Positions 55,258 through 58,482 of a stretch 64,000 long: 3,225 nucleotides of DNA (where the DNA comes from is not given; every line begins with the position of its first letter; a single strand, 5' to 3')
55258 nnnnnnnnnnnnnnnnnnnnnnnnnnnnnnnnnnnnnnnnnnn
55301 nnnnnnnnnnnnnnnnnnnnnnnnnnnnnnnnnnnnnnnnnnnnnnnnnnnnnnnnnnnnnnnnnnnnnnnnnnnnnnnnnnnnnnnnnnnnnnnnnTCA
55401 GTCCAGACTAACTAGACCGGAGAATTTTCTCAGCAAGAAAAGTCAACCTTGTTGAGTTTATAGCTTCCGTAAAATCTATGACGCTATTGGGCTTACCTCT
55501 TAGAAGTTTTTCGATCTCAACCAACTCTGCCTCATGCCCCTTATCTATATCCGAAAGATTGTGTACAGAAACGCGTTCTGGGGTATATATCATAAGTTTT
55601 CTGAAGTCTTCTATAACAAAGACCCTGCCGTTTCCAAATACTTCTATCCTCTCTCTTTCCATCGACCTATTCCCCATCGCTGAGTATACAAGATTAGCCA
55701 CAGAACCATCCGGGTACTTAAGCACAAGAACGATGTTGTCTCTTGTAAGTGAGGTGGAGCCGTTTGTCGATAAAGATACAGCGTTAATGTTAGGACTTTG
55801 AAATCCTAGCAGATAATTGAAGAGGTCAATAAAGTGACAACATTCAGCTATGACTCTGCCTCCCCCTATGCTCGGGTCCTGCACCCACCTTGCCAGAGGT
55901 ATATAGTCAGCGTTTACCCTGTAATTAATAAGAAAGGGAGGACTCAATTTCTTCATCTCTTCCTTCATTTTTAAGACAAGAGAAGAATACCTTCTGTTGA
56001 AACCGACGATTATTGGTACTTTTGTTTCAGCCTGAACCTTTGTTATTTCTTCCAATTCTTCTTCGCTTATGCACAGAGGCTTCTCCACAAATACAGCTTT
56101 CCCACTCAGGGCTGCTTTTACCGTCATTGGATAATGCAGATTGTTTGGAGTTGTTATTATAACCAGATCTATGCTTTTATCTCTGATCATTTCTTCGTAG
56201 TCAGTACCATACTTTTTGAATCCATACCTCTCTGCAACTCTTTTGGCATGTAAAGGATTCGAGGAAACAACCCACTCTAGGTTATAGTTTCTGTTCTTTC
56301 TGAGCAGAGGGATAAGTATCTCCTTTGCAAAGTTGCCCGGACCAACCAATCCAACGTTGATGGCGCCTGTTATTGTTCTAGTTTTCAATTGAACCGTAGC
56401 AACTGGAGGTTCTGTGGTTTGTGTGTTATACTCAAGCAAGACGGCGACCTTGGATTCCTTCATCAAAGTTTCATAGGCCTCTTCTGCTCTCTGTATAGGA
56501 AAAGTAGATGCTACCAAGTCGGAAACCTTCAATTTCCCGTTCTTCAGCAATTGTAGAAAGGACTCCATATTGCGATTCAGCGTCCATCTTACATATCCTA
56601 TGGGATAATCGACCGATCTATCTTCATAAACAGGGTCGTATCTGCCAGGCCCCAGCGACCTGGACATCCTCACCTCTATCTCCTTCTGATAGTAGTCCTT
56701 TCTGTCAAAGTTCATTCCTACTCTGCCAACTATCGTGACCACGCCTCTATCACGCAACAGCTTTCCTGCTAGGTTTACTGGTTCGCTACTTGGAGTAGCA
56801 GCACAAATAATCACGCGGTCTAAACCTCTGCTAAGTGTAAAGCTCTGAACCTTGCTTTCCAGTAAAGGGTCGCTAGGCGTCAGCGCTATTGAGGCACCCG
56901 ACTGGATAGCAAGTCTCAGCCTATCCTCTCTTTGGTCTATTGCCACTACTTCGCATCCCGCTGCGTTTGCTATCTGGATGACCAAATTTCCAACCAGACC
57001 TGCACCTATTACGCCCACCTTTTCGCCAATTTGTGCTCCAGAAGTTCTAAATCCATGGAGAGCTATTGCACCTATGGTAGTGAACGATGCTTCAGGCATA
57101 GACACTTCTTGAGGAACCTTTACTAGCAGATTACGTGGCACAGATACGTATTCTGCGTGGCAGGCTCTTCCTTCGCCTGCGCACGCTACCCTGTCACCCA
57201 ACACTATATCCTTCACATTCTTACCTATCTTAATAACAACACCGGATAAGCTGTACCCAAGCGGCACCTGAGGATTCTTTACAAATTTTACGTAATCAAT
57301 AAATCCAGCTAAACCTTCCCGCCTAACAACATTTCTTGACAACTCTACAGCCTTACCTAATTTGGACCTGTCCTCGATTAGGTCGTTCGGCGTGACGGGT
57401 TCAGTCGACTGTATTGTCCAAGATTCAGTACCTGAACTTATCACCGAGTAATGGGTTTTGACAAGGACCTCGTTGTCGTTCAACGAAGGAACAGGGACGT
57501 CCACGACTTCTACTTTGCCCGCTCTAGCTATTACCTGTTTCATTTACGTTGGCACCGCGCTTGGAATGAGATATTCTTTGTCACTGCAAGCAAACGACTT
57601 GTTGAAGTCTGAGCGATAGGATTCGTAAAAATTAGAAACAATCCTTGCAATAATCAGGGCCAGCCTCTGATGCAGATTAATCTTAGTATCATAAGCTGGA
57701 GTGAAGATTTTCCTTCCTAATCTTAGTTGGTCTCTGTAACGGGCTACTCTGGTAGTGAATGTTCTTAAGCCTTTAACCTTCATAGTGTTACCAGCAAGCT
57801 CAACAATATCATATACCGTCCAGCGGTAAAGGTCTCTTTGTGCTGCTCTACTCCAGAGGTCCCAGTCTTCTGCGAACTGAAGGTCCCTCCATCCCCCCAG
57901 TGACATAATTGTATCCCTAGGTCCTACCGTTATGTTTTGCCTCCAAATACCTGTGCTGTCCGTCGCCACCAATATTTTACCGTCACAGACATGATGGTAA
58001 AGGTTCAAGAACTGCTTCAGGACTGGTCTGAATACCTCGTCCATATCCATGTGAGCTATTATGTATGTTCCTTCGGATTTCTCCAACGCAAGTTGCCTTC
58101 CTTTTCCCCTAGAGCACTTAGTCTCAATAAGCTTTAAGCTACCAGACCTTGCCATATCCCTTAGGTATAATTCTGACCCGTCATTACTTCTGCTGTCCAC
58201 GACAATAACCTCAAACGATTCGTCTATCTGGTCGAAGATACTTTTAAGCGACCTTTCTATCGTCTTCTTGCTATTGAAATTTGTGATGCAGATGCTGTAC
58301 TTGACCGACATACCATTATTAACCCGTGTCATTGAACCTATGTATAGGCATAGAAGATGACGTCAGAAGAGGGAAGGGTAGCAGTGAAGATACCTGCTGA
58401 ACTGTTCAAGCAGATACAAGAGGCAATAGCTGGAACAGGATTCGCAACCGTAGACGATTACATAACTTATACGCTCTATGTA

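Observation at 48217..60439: Two diverged copies of an ABC-2 exporter pair, one fused operonically to twin AlkP-superfamily phosphodiesterase-like enzymes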

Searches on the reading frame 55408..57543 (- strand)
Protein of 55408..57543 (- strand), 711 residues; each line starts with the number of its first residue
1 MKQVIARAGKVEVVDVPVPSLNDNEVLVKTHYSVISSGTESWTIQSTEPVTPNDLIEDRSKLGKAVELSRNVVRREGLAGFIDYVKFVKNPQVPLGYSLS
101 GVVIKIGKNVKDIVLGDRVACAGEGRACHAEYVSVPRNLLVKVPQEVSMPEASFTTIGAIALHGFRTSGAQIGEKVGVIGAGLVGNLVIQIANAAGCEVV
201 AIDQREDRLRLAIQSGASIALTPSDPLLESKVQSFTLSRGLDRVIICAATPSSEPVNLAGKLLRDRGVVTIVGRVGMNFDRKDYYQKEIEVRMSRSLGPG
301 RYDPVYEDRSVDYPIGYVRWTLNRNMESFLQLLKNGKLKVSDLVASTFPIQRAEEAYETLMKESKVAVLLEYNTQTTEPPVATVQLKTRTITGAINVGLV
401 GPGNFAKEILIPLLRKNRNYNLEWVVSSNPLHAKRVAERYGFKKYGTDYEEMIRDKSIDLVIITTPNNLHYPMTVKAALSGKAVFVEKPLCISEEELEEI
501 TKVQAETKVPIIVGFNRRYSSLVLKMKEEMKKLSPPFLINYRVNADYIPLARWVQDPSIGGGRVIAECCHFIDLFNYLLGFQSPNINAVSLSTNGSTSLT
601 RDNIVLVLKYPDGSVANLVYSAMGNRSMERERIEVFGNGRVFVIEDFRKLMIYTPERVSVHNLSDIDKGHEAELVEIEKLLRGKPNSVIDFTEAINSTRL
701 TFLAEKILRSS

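Call 4: search_protein_families(library=pfam, proteins=[window:55408-57543:-], max_evalue=0.01)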
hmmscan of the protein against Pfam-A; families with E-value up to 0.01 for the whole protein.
window:55408-57543:- (711 aa): 12 families
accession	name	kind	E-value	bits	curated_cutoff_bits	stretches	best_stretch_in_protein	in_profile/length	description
PF01408.29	GFO_IDH_MocA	-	4.4e-27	95.6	24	1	395-515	1-120/120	Oxidoreductase family, NAD-binding Rossmann fold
PF00107.32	ADH_zinc_N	-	2.5e-15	57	31.8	1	184-302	2-120/129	Zinc-binding dehydrogenase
PF02894.22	GFO_IDH_MocA_C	-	2.6e-08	34.3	22.9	1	546-650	27-129/218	Oxidoreductase family, C-terminal alpha/beta domain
PF22725.1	GFO_IDH_MocA_C3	-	3.1e-07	30.9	27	1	541-638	21-119/124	GFO/IDH/MocA C-terminal domain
PF03807.23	F420_oxidored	-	1.7e-06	28.9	21.6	0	397-468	2-70/94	NADP oxidoreductase coenzyme F420-dependent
PF08240.17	ADH_N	-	2.1e-06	28.4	23.5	1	87-145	29-104/104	Alcohol dehydrogenase GroES-like domain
PF02826.25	2-Hacid_dh_C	-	0.00016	21.5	25.1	1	173-208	36-71/178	D-isomer specific 2-hydroxyacid dehydrogenase, NAD binding domain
PF02737.24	3HCDH_N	-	0.0002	21.8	22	1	175-215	1-41/180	3-hydroxyacyl-CoA dehydrogenase, NAD binding domain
PF01262.27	AlaDh_PNT_C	-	0.00025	21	23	1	175-221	30-78/214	Alanine dehydrogenase/PNT, C-terminal domain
PF03721.20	UDPG_MGDP_dh_N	-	0.0012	18.8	27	1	175-253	2-89/187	UDP-glucose/GDP-mannose dehydrogenase family, NAD binding domain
PF02254.24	TrkA_N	-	0.0056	17.4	23.8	0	178-217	3-42/116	TrkA-N domain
PF01488.26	Shikimate_DH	-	0.0068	16.9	24.3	0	173-206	12-45/138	Shikimate / quinate 5-dehydrogenase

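Call 5: search_protein_families(library=ncbifam, proteins=[window:55408-57543:-], max_evalue=0.01)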
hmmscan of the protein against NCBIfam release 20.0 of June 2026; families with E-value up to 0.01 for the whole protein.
window:55408-57543:- (711 aa): 38 families (the best 25 are shown)
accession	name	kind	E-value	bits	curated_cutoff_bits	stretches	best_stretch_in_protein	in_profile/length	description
TIGR04380.1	myo_inos_iolG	equivalog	7.8e-28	97.3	355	1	395-646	2-255/330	inositol 2-dehydrogenase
TIGR00692.1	tdh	equivalog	2.3e-19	69.7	458.35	1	127-253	117-243/340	L-threonine 3-dehydrogenase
NF008607.0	PRK11579.1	subfamily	2.8e-19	69.3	330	1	394-615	4-223/346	oxidoreductase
NF052479.1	LevoglcsnDh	equivalog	3.7e-19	68.7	650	1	423-580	39-203/386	levoglucosan dehydrogenase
NF003808.0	PRK05396.1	equivalog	7.3e-18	64.5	380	1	127-247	119-239/341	L-threonine 3-dehydrogenase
NF040723.1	UDP-GlcNAcDh_Arch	equivalog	5.9e-17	62.1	450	1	396-610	2-205/302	UDP-N-acetylglucosamine 3-dehydrogenase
NF007642.0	PRK10309.1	equivalog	1.7e-16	60.4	550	1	128-275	116-262/347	galactitol-1-phosphate 5-dehydrogenase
NF041392.1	XylDh_Gfo6_Halo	equivalog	1.7e-15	56.6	350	1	391-528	13-153/350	D-xylose 1-dehydrogenase Gfo6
TIGR03989.1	Rxyl_3153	subfamily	3.1e-15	56.3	440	1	128-365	140-363/370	NDMA-dependent alcohol dehydrogenase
NF041097.1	keto_inos_dh_IolM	equivalog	3e-14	52.5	450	1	166-276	200-314/389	scyllo-inosose 3-dehydrogenase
TIGR02824.1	quinone_pig3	subfamily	3.5e-14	52.6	296.8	1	95-245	61-213/325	putative NAD(P)H quinone oxidoreductase, PIG3 family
NF006940.0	PRK09422.1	equivalog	3.7e-14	52.4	344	1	130-273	118-260/338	alcohol dehydrogenase AdhP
NF052679.1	InsChiInosDhIolG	equivalog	3.7e-13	49.2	540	1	395-542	3-154/343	bifunctional inositol 2-dehydrogenase/D-chiro-inositol 1-dehydrogenase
NF010344.0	PRK13771.1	subfamily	1.1e-11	44.4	349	1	128-210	117-201/334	putative alcohol dehydrogenase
TIGR01202.1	bchC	equivalog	1.8e-11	43.8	291.25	1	91-295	59-255/308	chlorophyll synthesis pathway protein BchC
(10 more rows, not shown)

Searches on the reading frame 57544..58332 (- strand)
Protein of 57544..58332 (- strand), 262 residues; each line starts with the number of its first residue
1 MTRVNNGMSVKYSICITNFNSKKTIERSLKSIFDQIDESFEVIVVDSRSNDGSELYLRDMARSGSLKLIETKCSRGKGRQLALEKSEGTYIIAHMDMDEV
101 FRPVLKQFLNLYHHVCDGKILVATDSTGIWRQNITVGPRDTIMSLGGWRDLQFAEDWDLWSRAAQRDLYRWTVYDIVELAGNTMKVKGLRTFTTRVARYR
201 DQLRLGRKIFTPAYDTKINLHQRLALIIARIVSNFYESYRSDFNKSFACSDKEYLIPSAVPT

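Call 4: search_protein_families(library=pfam, proteins=[window:57544-58332:-], max_evalue=0.01)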
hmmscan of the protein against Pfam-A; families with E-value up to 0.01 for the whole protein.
window:57544-58332:- (262 aa): 2 families
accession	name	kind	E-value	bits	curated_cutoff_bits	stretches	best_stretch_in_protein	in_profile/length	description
PF00535.33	Glycos_transf_2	-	1.1e-14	55.1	23.3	1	13-142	1-132/168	Glycosyl transferase family 2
PF10111.15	Glyco_tranf_2_2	-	2.1e-05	24.6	27.3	0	14-99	4-92/276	Glycosyltransferase like family 2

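Call 5: search_protein_families(library=ncbifam, proteins=[window:57544-58332:-], max_evalue=0.01)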
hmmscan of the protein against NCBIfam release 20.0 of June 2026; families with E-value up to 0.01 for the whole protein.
window:57544-58332:- (262 aa): 16 families
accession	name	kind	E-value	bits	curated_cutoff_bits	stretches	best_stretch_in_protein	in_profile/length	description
NF047683.1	TeichurnBiosyTuaG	equivalog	7.9e-09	35.5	400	1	12-103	8-101/252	teichuronic acid biosynthesis protein TuaG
TIGR04283.1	glyco_like_mftF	equivalog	1.2e-08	34.8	182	1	13-90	2-75/221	TIGR04283 family arsenosugar biosynthesis glycosyltransferase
NF007482.0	PRK10073.1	equivalog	1.4e-07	30.8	423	1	10-107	6-104/334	glycosyltransferase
NF050050.1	ProtGlycPglI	equivalog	1e-06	28.4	500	1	11-114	3-114/306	GalNAc(5)-diNAcBac-PP-undecaprenol beta-1,3-glucosyltransferase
TIGR03111.1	glyc2_xrt_Gpos1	hypoth_equivalog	3.4e-06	26.1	363.95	1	13-101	52-144/439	TIGR03111 family XrtG-associated glycosyltransferase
TIGR03937.1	PgaC_IcaA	equivalog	7.5e-06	25.1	422.3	1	11-108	46-145/407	poly-beta-1,6-N-acetyl-D-glucosamine synthase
NF038299.1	EPS_HpsN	equivalog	3.6e-05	22.9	425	1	12-98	3-91/317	hormogonium polysaccharide biosynthesis glycosyltransferase HpsN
NF053739.1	GlytfEpsEBac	equivalog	7.3e-05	21.9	450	1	11-100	2-94/265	glycosyltransferase EpsE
NF041875.1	EPS_EpsD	equivalog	8.5e-05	22.1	370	1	13-109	2-101/325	exopolysaccharide biosynthesis glycosyltransferase EpsD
NF045692.1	OglycostaseCruG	equivalog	0.00023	20.2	600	1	11-63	42-94/386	2'-O-glycosyltransferase CruG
TIGR04009.1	wcaE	equivalog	0.00054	19.3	369.2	1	15-72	9-66/248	colanic acid biosynthesis glycosyltransferase WcaE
NF038302.1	EPS_HpsE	equivalog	0.0012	17.9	300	1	11-100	2-98/307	hormogonium polysaccharide biosynthesis glycosyltransferase HpsE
NF007453.0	PRK10018.1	equivalog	0.0018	18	382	1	13-125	9-124/280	colanic acid biosynthesis glycosyltransferase WcaA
TIGR04017.1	WcaA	equivalog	0.0027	17.3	495.75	1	13-125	8-123/279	colanic acid biosynthesis glycosyltransferase WcaA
NF010496.0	PRK13915.1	equivalog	0.0027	16.8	262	1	10-81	31-108/307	glucosyl-3-phosphoglycerate synthase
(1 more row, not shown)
